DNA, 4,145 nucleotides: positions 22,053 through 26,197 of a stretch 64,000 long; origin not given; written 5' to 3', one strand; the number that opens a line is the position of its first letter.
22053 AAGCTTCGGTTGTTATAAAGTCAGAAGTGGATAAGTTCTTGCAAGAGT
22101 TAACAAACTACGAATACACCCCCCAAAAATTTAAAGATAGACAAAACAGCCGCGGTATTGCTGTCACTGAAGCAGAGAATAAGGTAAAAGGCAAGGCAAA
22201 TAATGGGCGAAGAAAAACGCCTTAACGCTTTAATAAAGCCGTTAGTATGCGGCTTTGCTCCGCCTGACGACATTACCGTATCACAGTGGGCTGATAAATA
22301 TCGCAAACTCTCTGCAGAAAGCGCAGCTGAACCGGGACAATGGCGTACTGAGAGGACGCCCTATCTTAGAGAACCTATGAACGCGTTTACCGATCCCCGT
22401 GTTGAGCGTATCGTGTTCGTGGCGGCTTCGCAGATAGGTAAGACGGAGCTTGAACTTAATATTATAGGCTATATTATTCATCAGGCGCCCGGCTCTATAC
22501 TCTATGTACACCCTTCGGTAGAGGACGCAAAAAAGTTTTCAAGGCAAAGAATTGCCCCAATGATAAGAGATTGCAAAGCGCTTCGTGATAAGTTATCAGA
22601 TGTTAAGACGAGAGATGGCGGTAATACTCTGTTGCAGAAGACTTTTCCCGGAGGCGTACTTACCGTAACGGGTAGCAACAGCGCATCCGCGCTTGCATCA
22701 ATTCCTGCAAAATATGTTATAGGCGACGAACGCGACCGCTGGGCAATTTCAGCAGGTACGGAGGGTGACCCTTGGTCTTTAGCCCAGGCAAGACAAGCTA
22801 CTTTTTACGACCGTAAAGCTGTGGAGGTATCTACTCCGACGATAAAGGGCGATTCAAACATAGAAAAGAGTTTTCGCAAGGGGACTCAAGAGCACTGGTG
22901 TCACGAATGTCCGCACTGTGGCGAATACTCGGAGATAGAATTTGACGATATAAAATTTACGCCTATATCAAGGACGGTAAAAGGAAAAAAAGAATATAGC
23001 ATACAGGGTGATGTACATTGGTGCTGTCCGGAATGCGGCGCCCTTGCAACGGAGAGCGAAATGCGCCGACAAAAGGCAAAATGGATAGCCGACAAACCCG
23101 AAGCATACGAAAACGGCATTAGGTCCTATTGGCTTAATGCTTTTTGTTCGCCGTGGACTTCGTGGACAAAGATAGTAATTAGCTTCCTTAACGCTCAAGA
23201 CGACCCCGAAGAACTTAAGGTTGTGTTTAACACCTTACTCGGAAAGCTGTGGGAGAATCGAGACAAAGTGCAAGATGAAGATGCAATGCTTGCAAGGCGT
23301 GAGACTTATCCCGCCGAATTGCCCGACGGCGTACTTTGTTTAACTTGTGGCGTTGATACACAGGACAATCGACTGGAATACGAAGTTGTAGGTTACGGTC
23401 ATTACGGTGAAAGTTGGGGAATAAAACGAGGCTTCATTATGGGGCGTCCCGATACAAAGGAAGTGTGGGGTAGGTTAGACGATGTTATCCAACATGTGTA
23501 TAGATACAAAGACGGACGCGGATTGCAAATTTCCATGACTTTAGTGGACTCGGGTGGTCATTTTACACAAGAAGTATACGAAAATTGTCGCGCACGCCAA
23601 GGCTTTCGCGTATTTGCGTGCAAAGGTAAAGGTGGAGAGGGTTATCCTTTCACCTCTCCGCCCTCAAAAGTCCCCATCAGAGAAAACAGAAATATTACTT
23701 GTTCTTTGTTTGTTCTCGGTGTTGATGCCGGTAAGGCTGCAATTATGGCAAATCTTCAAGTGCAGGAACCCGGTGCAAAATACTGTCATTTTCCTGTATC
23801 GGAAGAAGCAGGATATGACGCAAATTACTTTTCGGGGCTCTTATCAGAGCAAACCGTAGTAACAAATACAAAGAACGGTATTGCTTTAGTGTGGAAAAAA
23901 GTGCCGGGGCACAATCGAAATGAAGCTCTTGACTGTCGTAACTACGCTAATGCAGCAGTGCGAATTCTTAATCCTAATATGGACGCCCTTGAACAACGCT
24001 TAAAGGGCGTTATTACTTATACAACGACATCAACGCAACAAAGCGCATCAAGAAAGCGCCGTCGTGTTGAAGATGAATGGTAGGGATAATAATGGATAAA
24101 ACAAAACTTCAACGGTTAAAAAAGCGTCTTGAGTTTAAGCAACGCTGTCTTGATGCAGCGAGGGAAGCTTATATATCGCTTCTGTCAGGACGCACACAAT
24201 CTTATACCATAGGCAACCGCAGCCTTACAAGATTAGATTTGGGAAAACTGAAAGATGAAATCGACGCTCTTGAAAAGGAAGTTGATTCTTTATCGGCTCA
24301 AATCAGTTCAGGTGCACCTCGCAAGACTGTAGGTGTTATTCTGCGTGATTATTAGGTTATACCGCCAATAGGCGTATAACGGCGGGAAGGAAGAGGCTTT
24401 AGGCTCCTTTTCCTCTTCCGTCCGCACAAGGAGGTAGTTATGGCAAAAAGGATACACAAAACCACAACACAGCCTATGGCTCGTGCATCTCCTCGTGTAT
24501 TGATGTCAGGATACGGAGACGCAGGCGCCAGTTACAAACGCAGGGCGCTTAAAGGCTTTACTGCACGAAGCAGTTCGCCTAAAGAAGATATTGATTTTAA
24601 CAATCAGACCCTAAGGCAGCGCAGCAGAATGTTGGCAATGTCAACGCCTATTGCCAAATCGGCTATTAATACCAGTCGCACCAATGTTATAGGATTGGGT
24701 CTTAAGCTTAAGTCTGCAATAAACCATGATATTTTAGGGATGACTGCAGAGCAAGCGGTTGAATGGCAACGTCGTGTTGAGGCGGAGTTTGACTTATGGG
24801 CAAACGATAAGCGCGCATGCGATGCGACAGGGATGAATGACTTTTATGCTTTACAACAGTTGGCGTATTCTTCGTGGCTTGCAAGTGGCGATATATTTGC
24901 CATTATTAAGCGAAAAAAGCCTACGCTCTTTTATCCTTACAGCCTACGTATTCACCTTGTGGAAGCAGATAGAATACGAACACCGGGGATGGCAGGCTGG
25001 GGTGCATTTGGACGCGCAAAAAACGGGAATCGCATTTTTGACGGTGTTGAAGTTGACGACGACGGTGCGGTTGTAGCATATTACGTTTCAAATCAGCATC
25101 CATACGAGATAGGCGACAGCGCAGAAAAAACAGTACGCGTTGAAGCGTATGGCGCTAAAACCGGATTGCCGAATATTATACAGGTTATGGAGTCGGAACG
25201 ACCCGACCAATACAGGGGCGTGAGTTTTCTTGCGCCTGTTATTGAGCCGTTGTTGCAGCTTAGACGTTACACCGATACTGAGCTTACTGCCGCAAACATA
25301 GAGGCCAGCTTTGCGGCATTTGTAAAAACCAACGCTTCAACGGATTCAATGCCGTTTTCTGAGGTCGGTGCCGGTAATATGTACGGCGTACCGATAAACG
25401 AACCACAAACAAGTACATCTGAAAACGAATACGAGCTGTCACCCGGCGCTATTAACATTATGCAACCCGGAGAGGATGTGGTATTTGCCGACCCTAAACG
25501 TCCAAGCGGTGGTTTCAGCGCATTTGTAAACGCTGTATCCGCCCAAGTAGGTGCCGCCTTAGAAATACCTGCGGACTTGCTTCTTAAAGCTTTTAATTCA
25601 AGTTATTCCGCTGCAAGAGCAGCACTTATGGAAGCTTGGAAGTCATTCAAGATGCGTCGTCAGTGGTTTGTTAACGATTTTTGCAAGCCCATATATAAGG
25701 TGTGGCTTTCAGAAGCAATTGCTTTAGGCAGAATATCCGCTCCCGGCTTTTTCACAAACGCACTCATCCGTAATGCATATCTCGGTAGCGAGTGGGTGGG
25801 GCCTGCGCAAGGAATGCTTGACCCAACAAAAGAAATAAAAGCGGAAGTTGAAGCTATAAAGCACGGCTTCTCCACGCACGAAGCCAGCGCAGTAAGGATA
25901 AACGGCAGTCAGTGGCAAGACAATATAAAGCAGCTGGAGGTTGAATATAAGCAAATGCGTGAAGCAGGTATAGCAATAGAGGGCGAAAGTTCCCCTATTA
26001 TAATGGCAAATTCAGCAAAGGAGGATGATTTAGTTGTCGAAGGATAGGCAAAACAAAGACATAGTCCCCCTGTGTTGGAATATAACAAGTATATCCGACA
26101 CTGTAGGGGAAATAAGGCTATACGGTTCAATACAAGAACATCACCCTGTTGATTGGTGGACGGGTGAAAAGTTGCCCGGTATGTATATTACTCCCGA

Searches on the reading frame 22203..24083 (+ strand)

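Call 71: search_protein_families(library=pfam, proteins=[window:22203-24083:+], max_evalue=0.001)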
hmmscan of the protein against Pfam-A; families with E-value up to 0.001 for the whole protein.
window:22203-24083:+ (626 aa): 2 families
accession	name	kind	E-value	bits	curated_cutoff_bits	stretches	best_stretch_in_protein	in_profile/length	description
PF20454.4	GpA_nuclease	-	1.4e-83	281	22.5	1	306-592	1-290/294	Terminase large subunit gpA, endonuclease domain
PF05876.18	GpA_ATPase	-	1.6e-78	264.2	25.6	1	41-294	1-247/247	Phage terminase large subunit gpA, ATPase domain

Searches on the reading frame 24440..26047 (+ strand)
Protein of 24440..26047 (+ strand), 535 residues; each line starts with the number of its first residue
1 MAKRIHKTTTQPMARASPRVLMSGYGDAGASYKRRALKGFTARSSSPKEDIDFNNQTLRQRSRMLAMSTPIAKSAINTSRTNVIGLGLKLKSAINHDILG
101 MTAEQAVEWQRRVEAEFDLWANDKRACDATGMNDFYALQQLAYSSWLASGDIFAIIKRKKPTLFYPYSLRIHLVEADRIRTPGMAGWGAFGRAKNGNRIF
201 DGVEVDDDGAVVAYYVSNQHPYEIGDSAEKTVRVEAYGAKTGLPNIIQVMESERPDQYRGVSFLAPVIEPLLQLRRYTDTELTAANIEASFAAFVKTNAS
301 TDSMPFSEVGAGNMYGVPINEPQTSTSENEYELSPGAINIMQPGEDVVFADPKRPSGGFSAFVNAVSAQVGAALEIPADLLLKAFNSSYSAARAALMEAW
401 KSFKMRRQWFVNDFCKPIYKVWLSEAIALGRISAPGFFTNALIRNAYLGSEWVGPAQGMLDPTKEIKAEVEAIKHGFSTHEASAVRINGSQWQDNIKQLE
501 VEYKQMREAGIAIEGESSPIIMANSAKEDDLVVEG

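Call 71: search_protein_families(library=pfam, proteins=[window:24440-26047:+], max_evalue=0.001)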
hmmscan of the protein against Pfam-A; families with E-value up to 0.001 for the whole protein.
window:24440-26047:+ (535 aa): 1 family
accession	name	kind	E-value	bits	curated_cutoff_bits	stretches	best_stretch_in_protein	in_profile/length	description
PF05136.18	Phage_portal_2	-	4.8e-98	329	32.9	1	34-407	2-354/354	Phage portal protein, lambda family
